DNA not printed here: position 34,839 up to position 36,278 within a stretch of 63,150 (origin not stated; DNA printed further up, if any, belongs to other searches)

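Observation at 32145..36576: Integrase-less 4.3-kb islet bounded by a 31-bp direct repeat of the tRNA-Leu(GAG) 3' end, carrying two uncharacterised proteins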

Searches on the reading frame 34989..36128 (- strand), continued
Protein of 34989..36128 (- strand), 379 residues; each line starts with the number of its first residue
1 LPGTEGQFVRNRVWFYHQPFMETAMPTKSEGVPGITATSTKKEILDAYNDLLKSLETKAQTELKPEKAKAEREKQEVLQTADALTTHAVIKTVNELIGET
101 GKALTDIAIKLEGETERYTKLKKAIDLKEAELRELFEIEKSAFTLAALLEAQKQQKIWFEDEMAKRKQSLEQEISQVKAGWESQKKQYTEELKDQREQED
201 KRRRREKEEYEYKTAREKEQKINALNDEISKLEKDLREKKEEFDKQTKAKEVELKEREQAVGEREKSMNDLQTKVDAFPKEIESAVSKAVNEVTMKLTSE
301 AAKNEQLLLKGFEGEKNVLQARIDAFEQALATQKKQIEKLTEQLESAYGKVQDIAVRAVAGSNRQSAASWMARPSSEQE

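Call 88: find_encoding_contigs(protein=P0216, flank=8000, max_places=1)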
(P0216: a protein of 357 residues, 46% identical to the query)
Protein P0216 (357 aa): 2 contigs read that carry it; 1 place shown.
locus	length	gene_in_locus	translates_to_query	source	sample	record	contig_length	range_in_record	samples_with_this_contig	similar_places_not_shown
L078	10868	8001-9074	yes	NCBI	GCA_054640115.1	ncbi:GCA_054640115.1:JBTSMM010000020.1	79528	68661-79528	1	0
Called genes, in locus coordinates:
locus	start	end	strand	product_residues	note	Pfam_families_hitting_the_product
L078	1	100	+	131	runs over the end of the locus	PF01850:PIN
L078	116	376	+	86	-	PF01455:HupF_HypC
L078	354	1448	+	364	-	PF01924:HypD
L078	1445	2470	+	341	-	PF00586:AIRS, PF02769:AIRS_C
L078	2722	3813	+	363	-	PF01058:Oxidored_q6, PF14720:NiFe_hyd_SSU_C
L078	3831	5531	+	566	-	PF00374:NiFeSe_Hases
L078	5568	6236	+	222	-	PF01292:Ni_hydr_CYTB, PF14358:DUF4405 (faint)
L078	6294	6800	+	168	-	PF01750:HycI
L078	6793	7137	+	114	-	PF01155:HypA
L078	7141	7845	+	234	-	PF02492:cobW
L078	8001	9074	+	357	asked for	-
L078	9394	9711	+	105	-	-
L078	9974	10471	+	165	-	PF10543:ORF6N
